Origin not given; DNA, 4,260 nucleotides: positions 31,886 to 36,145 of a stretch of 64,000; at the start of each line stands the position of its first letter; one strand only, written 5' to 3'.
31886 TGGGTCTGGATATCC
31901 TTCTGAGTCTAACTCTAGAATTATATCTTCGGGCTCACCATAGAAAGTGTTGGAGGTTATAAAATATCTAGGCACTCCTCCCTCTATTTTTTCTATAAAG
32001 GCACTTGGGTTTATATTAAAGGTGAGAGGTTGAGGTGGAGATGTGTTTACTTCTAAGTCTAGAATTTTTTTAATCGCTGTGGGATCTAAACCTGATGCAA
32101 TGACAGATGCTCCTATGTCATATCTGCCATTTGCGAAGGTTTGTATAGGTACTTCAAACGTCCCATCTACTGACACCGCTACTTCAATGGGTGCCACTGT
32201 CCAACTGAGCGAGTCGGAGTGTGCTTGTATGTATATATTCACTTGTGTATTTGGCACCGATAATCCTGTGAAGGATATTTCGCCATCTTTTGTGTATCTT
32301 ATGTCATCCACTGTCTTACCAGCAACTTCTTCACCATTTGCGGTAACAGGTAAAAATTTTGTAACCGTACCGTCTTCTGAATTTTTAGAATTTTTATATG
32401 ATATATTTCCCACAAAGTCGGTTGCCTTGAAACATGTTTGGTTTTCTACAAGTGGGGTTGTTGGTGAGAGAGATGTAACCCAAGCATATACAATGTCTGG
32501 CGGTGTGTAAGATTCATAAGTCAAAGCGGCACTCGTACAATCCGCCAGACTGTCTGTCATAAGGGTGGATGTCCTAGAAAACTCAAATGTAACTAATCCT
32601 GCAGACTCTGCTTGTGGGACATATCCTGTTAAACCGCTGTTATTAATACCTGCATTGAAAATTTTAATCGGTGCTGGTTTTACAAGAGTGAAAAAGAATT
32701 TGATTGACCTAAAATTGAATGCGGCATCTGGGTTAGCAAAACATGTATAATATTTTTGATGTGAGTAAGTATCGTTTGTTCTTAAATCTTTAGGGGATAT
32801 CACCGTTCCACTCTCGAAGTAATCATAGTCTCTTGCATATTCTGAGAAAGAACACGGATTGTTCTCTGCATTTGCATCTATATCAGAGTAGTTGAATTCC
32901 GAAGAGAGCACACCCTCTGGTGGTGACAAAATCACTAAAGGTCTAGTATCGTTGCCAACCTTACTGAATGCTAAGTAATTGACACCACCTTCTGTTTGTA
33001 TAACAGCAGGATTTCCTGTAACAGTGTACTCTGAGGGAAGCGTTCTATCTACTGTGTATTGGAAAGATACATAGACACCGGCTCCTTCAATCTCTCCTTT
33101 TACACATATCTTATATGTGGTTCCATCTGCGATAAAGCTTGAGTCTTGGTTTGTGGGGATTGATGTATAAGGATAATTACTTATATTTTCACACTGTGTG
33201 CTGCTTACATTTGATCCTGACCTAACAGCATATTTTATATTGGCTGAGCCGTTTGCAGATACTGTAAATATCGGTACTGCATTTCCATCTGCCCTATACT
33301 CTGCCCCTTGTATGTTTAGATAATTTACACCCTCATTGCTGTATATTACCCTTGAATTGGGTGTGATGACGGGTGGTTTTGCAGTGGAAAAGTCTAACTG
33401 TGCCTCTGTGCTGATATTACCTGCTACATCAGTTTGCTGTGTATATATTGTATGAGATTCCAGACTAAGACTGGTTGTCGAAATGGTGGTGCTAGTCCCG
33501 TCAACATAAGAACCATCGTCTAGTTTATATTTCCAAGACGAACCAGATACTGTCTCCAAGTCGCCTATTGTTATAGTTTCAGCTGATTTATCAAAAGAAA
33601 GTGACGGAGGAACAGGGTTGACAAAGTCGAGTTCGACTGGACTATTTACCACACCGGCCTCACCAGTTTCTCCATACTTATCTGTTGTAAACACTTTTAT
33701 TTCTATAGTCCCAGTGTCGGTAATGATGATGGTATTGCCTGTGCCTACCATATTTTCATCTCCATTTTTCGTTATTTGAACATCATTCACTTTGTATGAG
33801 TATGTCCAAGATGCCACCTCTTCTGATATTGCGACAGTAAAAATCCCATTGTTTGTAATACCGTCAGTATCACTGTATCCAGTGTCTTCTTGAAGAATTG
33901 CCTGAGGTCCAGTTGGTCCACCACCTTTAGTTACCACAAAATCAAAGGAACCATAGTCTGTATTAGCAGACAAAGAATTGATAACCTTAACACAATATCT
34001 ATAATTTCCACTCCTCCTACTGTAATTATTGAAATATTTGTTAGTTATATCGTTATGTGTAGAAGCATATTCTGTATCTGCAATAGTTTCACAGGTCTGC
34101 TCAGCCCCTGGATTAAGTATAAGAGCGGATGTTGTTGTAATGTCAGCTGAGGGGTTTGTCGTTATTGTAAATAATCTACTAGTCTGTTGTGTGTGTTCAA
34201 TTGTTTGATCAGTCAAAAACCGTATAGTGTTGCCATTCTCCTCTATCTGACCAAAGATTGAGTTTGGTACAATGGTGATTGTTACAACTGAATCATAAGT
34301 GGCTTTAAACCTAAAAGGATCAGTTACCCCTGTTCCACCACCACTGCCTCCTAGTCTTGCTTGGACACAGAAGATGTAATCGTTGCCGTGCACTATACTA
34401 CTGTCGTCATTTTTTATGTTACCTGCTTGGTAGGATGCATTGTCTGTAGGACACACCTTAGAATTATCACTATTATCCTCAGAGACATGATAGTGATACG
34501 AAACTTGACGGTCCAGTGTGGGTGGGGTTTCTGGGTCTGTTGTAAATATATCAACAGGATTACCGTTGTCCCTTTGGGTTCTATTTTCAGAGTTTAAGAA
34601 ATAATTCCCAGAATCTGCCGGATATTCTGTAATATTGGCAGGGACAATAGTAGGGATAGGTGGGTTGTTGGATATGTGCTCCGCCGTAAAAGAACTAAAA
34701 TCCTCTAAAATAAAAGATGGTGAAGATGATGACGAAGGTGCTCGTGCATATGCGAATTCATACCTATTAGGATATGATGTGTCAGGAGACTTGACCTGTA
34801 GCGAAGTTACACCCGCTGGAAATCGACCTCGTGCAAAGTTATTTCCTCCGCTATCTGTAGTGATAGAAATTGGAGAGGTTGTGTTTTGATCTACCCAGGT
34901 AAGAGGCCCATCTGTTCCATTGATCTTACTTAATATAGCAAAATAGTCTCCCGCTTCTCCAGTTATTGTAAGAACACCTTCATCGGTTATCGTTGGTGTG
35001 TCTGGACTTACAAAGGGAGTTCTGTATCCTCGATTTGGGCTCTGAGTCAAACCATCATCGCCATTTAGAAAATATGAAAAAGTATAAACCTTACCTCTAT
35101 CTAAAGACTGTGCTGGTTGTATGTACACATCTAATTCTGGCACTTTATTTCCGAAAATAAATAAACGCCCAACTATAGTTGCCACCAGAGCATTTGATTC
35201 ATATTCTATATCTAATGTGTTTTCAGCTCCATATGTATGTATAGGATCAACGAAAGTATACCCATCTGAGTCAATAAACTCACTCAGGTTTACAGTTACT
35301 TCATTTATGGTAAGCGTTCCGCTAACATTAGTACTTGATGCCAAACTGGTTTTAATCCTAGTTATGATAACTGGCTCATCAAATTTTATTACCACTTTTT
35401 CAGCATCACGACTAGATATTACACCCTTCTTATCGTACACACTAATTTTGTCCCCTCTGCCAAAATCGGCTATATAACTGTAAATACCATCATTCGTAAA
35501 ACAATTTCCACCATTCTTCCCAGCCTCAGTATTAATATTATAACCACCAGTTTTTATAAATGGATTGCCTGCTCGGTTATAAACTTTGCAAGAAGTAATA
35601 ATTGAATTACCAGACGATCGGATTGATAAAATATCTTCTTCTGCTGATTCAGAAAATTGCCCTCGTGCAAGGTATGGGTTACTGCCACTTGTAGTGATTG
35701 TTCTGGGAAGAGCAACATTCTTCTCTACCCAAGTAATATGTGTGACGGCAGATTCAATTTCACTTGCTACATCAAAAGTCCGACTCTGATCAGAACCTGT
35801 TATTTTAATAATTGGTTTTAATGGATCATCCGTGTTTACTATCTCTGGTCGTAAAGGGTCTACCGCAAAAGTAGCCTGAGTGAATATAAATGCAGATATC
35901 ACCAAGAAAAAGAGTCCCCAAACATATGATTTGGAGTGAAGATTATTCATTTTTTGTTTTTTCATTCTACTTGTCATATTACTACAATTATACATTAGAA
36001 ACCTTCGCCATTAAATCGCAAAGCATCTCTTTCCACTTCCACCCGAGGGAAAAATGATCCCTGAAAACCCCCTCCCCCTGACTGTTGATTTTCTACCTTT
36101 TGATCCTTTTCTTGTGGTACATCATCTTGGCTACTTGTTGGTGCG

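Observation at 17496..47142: Tandem array of three giant cell-surface protein genes (6.0 + 12.4 + 11.1 kb) with a shared C-terminal peptidoglycan-binding anchor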

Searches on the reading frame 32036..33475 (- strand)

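Call 23: search_protein_families(library=pfam, proteins=[window:32036-33475:-], max_evalue=0.05)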
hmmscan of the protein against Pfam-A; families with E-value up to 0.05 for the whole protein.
window:32036-33475:- (480 aa): 1 family
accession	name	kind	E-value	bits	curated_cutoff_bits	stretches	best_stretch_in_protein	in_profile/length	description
PF19077.6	Big_13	-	0.01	16.8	27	0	7-29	76-98/102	Bacterial Ig-like domain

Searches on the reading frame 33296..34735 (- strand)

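Call 23: search_protein_families(library=pfam, proteins=[window:33296-34735:-], max_evalue=0.05)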
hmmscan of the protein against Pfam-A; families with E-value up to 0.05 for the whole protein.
window:33296-34735:- (480 aa): 1 family
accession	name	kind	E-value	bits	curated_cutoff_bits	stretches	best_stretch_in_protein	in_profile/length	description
PF19077.6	Big_13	-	0.032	15.1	27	0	412-449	61-98/102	Bacterial Ig-like domain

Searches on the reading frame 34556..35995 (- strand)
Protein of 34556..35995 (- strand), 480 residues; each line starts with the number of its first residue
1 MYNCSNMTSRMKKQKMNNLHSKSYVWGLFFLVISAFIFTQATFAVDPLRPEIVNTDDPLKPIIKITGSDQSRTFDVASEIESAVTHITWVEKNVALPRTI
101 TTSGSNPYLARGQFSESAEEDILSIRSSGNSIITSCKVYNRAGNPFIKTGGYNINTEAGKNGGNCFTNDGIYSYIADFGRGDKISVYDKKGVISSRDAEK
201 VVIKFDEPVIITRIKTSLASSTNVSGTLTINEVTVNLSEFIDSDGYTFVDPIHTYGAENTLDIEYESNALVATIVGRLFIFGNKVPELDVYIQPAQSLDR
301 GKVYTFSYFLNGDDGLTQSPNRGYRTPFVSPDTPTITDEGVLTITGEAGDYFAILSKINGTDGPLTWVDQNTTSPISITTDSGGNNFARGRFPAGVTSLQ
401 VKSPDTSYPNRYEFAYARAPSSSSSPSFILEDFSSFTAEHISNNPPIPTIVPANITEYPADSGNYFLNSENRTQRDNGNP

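Call 23: search_protein_families(library=pfam, proteins=[window:34556-35995:-], max_evalue=0.05)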
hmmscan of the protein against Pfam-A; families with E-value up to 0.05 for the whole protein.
window:34556-35995:- (480 aa): 1 family
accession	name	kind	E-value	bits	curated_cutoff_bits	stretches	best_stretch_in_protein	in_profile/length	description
PF13585.12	CHU_C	-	0.00029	21.3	27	1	119-181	14-75/86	CHU_C Type IX secretion signal domain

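Call 50: search_protein_representatives(protein=window:34556-35908:-)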
Query: 451 residues. Proteins with E-value up to 0.001 (for the whole library): 1; up to 1e-10: 1; up to 1e-30: 1. The best 1 are listed.
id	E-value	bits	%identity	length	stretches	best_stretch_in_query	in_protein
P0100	1.1e-298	1006.3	72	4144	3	1-451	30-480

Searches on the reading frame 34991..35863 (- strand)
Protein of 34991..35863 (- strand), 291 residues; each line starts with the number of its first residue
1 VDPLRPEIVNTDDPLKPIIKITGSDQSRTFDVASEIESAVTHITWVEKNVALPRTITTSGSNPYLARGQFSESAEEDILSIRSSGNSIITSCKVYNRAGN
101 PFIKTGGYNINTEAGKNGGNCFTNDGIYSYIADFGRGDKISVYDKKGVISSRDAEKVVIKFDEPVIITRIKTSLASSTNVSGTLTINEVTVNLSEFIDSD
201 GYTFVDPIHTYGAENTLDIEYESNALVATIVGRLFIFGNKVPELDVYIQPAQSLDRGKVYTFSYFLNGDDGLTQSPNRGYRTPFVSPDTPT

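Call 61: search_solved_structures(query=A5, max_evalue=10, show_alignments=2)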
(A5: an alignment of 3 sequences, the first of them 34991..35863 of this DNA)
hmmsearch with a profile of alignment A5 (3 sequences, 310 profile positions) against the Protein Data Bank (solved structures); distinct sequences matched with E-value up to 10: 7.
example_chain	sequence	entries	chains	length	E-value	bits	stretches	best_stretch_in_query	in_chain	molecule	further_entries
1air_A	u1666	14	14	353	0.0026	20.4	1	75-239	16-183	PECTATE LYASE C | PROTEIN (PECTATE LYASE C)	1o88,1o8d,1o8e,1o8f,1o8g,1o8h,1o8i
6l9o_A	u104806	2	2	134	0.026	17.1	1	141-218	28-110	Fatty acid-binding protein, brain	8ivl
8ivf_B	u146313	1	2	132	0.026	17.1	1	141-218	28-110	Fatty acid-binding protein, brain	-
1fdq_A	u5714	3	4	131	0.028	17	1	141-218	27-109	FATTY ACID-BINDING PROTEIN, BRAIN | BRAIN-TYPE FATTY ACID BINDING PROTEIN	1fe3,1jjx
5ura_A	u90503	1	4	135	0.028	17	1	141-218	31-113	Fatty acid-binding protein, brain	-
7e25_A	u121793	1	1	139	0.031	16.9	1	141-218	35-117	Fatty acid-binding protein, brain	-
9niu_A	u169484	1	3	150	0.033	16.8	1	141-218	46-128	Fatty acid-binding protein, brain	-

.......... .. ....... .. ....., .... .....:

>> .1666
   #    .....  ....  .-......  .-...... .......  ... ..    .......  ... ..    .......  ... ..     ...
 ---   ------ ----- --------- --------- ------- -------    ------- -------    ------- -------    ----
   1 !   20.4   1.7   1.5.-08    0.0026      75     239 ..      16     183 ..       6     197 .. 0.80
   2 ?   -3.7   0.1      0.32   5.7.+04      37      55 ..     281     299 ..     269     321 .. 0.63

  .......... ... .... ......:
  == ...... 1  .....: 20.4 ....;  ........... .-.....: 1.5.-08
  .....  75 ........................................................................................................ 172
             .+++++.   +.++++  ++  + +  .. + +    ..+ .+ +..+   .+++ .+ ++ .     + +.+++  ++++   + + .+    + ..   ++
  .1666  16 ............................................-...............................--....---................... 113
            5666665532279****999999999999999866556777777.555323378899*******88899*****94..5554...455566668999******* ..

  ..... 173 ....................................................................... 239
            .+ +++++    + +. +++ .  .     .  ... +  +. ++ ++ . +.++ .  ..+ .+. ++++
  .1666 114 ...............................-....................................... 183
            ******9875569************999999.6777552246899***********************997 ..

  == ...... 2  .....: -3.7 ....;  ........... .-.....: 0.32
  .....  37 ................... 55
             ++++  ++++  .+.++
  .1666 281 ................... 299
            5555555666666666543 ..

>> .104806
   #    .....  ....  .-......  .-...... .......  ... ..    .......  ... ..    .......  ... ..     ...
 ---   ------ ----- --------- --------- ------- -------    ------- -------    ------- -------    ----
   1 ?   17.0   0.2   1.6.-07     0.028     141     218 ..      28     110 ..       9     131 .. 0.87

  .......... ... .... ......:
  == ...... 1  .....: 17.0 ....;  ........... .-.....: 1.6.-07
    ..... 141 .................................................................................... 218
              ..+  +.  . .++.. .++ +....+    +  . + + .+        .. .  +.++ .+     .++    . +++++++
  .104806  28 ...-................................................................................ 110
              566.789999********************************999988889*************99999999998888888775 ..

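Call 70: predict_structure(alignment_id=A5)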
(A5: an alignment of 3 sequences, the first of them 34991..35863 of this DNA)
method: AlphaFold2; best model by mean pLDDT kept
length: 291 residues; sequences in the alignment: 3
mean_pLDDT: 42.3   pTM: 0.48
mean pLDDT of the five models: 42.3, 40.3, 39.2, 38.2, 32.5
residues with pLDDT >= 90: 0; 70-90: 0; 50-70: 98; < 50: 193
segments of 3 or more residues with pLDDT < 50: 1-7, 22-75, 79-86, 102-153, 173-179, 223-232, 242-247, 255-291
pLDDT, mean of each block of 10 residues (from residue 1): 40 50 38 33 24 26 31 43 44 55 36 34 32 28 33 55 60 47 62 54 57 61 40 54 48 46 39 30 29 24
secondary structure, 60 per line:
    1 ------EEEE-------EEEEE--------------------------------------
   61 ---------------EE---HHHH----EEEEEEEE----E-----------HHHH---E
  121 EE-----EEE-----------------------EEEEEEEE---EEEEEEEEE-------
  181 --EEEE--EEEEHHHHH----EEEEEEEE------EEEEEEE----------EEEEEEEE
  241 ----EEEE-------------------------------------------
elements in order: E7-10 E18-22 H81-84 E89-96 H113-116 E120-122 E128-130 E154-161 E165-173 E183-186 E189-192 H193-197 E202-209 E216-222 E233-240 E245-248

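Call 83: search_protein_families(library=pfam, proteins=[window:34991-35863:-], max_evalue=1)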
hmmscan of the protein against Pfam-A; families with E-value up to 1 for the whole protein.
window:34991-35863:- (291 aa): 1 family
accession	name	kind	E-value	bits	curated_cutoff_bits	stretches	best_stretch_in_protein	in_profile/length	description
PF13585.12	CHU_C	-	0.00016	22.1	27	1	75-137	14-75/86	CHU_C Type IX secretion signal domain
